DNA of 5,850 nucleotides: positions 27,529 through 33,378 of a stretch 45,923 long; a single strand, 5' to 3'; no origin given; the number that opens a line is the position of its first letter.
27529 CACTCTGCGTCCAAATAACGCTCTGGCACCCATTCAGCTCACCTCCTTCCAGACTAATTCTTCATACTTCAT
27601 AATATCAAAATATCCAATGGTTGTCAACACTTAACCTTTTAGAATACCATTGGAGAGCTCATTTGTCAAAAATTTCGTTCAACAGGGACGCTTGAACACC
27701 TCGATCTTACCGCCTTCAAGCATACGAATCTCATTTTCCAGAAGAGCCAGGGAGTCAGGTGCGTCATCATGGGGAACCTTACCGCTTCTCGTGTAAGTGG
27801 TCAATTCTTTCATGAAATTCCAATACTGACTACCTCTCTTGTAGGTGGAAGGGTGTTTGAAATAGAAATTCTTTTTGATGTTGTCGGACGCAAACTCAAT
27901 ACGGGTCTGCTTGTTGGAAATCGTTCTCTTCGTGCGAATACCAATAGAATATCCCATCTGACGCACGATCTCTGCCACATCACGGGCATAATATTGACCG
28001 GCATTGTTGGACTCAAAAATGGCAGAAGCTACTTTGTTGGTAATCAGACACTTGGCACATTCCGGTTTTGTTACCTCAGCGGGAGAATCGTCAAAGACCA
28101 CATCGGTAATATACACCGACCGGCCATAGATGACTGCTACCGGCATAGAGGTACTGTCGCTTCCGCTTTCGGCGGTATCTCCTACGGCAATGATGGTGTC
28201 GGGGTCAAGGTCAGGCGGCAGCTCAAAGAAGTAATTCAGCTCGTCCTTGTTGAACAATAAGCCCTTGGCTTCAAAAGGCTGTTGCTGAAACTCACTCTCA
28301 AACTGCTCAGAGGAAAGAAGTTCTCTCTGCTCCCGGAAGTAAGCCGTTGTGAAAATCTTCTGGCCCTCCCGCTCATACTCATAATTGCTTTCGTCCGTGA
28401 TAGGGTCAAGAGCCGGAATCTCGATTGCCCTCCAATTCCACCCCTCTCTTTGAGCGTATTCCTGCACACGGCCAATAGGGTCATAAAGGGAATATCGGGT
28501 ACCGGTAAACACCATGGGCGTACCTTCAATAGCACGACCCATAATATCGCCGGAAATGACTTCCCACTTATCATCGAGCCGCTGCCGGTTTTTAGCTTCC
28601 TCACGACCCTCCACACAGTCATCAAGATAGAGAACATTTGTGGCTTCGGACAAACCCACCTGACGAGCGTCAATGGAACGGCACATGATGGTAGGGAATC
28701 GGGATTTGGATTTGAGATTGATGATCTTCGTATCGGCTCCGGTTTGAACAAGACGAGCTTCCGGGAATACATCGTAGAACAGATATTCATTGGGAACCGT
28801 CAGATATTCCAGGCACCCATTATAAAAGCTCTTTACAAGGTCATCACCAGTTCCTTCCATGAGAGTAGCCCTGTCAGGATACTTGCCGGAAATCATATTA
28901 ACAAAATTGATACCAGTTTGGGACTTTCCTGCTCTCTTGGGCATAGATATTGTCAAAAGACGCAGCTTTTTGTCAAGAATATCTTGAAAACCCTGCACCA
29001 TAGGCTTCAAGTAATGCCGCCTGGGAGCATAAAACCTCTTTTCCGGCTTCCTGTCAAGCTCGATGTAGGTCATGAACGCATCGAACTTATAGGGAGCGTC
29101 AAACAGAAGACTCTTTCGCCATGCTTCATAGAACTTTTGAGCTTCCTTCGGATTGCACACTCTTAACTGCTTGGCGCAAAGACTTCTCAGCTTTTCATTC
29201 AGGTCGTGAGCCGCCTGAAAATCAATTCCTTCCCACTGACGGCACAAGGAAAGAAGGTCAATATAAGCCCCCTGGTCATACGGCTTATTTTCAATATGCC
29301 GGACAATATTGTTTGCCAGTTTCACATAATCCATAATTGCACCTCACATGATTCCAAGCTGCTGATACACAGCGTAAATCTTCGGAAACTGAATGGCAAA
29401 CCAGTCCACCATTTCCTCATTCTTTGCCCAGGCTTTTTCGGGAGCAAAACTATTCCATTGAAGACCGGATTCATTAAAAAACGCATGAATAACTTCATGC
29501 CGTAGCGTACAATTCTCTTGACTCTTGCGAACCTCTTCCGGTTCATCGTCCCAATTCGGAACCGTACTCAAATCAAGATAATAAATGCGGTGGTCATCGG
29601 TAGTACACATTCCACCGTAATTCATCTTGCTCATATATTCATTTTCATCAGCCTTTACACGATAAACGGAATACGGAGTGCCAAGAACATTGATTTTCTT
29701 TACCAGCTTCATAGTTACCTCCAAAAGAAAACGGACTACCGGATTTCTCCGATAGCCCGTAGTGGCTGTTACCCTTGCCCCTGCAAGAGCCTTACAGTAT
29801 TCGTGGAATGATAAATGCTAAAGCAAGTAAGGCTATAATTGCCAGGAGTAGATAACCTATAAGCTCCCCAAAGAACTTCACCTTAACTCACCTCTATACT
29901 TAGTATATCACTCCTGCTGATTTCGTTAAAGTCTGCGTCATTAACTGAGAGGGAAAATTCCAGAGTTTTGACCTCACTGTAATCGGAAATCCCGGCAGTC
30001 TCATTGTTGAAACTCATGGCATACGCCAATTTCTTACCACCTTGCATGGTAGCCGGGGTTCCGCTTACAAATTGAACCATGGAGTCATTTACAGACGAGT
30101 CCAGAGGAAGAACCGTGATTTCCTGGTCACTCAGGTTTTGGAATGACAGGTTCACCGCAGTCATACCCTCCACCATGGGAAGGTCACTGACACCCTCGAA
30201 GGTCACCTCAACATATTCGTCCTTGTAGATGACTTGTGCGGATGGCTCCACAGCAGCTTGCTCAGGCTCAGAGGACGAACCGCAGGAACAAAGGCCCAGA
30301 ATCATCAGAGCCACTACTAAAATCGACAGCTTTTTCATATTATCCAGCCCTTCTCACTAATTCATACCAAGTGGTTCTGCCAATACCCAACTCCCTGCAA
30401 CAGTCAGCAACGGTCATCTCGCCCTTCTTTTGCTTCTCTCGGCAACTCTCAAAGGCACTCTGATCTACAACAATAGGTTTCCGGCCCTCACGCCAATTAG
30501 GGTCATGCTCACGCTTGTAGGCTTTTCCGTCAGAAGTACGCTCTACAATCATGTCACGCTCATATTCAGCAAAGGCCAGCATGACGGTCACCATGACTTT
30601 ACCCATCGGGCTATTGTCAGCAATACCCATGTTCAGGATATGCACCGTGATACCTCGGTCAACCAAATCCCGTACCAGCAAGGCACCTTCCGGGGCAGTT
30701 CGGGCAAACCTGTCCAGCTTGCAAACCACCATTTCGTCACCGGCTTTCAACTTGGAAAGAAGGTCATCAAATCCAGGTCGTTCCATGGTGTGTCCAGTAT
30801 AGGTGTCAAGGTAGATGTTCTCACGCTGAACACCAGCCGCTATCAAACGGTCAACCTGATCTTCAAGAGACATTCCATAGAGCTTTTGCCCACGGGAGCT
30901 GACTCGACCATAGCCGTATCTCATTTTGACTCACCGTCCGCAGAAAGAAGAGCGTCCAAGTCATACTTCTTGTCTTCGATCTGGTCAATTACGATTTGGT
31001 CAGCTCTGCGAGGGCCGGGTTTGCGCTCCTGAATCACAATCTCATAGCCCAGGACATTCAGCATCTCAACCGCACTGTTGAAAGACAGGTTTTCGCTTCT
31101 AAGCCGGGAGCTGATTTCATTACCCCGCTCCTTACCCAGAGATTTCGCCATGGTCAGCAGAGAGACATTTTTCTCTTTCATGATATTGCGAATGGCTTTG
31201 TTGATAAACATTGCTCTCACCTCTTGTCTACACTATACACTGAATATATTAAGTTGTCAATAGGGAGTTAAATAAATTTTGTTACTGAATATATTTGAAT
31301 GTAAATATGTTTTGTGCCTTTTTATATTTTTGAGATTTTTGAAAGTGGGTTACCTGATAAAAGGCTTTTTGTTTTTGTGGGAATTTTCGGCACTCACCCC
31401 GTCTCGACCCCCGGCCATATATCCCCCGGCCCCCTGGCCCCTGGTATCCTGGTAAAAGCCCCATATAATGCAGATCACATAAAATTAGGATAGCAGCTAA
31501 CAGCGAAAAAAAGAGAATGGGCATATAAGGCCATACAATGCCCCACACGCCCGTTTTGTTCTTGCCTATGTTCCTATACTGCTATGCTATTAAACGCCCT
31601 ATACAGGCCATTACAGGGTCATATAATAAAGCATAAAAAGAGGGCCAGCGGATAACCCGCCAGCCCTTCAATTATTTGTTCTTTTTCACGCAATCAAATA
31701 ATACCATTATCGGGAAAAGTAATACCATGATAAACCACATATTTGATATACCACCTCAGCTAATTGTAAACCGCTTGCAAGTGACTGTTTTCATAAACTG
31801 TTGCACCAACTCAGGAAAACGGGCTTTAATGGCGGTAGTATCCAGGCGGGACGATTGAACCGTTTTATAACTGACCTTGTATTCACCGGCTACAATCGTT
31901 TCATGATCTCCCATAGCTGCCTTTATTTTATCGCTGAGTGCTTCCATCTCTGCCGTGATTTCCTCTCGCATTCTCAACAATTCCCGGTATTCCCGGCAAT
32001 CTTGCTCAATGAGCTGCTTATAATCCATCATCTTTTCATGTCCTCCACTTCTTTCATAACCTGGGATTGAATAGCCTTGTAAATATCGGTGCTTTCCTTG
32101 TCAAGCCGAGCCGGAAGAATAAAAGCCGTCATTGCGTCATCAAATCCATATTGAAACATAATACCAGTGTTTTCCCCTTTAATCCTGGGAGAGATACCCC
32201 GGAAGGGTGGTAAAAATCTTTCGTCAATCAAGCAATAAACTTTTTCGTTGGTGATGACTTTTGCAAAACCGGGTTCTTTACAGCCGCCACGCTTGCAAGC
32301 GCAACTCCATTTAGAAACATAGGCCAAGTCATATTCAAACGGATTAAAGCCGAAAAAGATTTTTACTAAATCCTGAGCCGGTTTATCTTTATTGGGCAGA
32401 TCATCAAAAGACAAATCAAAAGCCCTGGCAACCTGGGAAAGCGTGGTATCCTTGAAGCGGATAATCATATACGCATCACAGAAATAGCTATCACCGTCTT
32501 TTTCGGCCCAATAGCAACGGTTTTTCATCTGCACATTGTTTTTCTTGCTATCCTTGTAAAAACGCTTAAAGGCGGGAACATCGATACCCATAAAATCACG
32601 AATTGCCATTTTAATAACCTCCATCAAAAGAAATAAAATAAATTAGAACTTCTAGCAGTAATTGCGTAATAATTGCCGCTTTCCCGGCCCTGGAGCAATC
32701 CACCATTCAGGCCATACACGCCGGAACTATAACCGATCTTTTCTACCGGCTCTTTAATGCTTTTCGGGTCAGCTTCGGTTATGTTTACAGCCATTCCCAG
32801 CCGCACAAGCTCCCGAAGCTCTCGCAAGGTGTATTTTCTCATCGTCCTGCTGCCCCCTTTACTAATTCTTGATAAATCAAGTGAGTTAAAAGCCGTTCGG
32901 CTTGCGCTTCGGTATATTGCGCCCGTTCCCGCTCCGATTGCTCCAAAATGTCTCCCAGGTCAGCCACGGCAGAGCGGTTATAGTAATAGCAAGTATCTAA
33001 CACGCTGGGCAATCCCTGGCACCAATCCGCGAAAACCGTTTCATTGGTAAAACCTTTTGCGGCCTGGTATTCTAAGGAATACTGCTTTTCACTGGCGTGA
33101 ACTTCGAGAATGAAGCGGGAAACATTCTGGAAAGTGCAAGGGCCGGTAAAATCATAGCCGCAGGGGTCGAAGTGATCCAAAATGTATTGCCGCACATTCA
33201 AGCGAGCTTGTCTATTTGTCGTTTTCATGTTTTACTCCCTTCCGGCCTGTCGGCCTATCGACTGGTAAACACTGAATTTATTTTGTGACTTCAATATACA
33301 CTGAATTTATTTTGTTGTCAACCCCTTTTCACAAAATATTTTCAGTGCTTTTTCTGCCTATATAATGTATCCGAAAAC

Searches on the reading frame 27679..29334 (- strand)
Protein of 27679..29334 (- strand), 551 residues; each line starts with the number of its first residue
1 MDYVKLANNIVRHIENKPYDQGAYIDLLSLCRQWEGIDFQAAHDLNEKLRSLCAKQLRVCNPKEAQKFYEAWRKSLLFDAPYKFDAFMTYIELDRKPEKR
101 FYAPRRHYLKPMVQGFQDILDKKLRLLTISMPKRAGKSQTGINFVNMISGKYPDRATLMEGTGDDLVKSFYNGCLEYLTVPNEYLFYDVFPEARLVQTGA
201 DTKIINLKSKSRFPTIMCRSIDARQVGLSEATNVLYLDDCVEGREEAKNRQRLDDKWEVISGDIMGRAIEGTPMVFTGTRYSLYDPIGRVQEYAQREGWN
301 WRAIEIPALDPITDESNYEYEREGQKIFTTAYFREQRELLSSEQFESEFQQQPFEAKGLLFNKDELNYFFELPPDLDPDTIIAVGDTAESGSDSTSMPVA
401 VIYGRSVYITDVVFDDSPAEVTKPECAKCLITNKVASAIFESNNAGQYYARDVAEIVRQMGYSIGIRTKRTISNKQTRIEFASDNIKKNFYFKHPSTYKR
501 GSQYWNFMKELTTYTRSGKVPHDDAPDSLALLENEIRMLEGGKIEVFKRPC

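Call 22: search_protein_families(library=pfam, proteins=[window:27679-29334:-], max_evalue=0.01)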
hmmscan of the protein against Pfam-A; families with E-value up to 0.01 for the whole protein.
window:27679-29334:- (551 aa): 1 family
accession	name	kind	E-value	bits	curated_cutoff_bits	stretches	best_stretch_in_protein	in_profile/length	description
PF22530.2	Terminase-T7_RNaseH-like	-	7.4e-05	23.4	27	1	386-479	2-95/108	Terminase Bacteriophage T7, Ribonuclease H-like domain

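Call 26: search_dna_similar(query=window:27679-29334:-, collection=phages, mode=protein, max_rows=15)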
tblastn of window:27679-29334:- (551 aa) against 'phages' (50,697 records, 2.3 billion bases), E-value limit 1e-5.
Records with a match: 111; places in all: 112; records where one place covers at least 80% of the query: 49.
Best place of each record, by identity: 60-80% 1; <60% 110.
By first word of the organism name: Streptococcus 33; Lactococcus 29; Bacteriophage 13; Clostridium 9; Bacteroides 6; Fusobacterium 2; Geobacillus 2; Porphyromonas 2; Eggerthella 1; Dulem 1; and 13 more.
By host as written in the record: - 20; Streptococcus thermophilus 14; Lactococcus lactis 11; Streptococcus thermophilus ST64987 8; Bacteroides fragilis DA503 3; Geobacillus kaustophilus ATCC 8005 2; Lactococcus cremoris DGCC6073 2; Clostridium tetani ATCC 9441 2; and 45 more.
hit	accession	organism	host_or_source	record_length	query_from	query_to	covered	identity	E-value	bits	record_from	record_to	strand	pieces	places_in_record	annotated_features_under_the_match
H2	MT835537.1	Bacteriophage sp.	human fecal samples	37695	1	550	100%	75.8%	0e+0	849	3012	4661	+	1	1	record has no annotation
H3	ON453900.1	Clostridium phage Maintenon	[Clostridium] innocuum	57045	1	550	100%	37.0%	1e-94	322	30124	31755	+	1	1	terminase large subunit | hypothetical protein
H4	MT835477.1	Bacteriophage sp.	human fecal samples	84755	3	550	99%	34.7%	3e-79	277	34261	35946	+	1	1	record has no annotation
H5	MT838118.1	Bacteriophage sp.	human fecal samples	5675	40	550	93%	34.3%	1e-72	258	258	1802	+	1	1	record has no annotation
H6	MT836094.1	Bacteriophage sp.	human fecal samples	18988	67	532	85%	36.2%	3e-78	274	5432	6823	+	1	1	record has no annotation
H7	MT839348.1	Bacteriophage sp.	human fecal samples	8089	117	550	79%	37.0%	4e-71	253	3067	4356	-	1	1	record has no annotation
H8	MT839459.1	Bacteriophage sp.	human fecal samples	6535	116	550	79%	36.7%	6e-71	253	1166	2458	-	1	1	record has no annotation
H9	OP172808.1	Eggerthella phage EL753P1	Eggerthella lenta DA753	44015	80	549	85%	33.1%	3e-58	216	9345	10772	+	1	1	hypothetical protein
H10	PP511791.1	Dulem virus 39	Propithecus coquereli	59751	65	543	87%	32.3%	3e-57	213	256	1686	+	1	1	terminase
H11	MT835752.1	Bacteriophage sp.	human fecal samples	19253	54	532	87%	29.5%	1e-37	154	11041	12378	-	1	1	record has no annotation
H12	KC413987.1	Streptococcus phage phiSS12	Streptococcus suis SS12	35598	45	529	88%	26.6%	7e-27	122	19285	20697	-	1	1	putative phage terminase | putative HNH endonuclease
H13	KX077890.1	Streptococcus phage phiLP081102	Streptococcus suis LP081102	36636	45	529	88%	26.6%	7e-27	122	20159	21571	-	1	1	terminase large subunit | hypothetical protein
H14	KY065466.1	Streptococcus phage IPP25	Streptococcus pneumoniae 16A/1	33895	101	541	80%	27.2%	9e-30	130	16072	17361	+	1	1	hypothetical protein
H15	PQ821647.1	Clostridium phage HMD-PC1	Clostridium perfringens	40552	101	530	78%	27.7%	6e-29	128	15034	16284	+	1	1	terminase large subunit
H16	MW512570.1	Clostridioides phage CD1801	Clostridioides difficile CD1801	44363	101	548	81%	26.6%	3e-32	138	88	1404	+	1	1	terminase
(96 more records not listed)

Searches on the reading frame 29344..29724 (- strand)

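Call 22: search_protein_families(library=pfam, proteins=[window:29344-29724:-], max_evalue=0.01)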
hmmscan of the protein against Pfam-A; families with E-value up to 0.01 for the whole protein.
window:29344-29724:- (126 aa): 0 families

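Call 23: search_protein_families(library=phrogs, proteins=[window:29344-29724:-], max_evalue=0.001)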
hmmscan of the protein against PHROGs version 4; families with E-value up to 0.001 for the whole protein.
window:29344-29724:- (126 aa): 1 family
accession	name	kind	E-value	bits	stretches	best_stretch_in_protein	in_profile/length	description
phrog_1233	-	unknown function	1.8e-19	71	1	4-122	5-106/306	-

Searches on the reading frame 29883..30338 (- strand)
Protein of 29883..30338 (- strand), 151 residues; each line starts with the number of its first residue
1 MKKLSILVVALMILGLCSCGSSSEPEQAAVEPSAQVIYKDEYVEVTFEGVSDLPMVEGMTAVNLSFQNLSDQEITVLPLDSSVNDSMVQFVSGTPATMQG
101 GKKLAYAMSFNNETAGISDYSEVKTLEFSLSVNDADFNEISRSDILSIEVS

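Call 22: search_protein_families(library=pfam, proteins=[window:29883-30338:-], max_evalue=0.01)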
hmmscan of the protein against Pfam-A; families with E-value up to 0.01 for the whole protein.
window:29883-30338:- (151 aa): 1 family
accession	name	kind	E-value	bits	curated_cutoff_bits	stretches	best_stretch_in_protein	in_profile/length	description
PF02883.26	Alpha_adaptinC2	-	0.00057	20.6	27.6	1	36-131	4-96/111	Adaptin C-terminal domain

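Call 24: search_protein_families(library=phrogs, proteins=[window:29883-30338:-], max_evalue=0.001)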
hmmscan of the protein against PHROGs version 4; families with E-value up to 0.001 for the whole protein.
window:29883-30338:- (151 aa): 0 families

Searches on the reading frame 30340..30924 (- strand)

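Call 22: search_protein_families(library=pfam, proteins=[window:30340-30924:-], max_evalue=0.01)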
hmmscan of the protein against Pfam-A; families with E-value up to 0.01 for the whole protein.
window:30340-30924:- (194 aa): 2 families
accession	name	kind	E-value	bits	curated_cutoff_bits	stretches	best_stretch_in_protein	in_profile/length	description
PF00239.26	Resolvase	-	3.7e-33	115.1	23.3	1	3-139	2-141/145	Resolvase, N terminal domain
PF12728.13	HTH_17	-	0.008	16.9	27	0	170-192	2-24/51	Helix-turn-helix domain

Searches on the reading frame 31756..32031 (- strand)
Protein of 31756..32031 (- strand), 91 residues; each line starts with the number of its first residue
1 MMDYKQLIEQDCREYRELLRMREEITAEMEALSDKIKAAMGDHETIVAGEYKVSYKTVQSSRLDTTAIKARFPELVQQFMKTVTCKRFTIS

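Call 22: search_protein_families(library=pfam, proteins=[window:31756-32031:-], max_evalue=0.01)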
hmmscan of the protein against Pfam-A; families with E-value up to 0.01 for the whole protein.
window:31756-32031:- (91 aa): 0 families

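Call 23: search_protein_families(library=phrogs, proteins=[window:31756-32031:-], max_evalue=0.001)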
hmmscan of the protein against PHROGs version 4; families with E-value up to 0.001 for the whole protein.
window:31756-32031:- (91 aa): 3 families
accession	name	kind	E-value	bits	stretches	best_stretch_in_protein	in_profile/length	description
phrog_434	-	DNA, RNA and nucleotide metabolism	1.1e-13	52.1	1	9-90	275-361/372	RecE-like recombination exonuclease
phrog_1956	-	unknown function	8.6e-09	36.5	1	10-89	9-89/93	-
phrog_6244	-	unknown function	1.1e-07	33.3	1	17-90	26-105/107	-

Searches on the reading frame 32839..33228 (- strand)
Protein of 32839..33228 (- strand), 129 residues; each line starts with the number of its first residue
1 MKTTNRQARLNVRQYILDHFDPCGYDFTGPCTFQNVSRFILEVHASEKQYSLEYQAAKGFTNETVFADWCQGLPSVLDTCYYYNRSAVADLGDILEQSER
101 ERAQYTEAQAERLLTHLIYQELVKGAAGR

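Call 10: search_protein_families(library=pfam, proteins=[window:32839-33228:-], max_evalue=0.01)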
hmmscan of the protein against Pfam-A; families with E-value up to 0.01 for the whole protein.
window:32839-33228:- (129 aa): 0 families

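Call 23: search_protein_families(library=phrogs, proteins=[window:32839-33228:-], max_evalue=0.001)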
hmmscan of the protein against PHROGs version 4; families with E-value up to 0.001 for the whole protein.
window:32839-33228:- (129 aa): 1 family
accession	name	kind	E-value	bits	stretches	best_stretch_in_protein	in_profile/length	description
phrog_11100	-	unknown function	6.7e-05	23.8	1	7-104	4-99/123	-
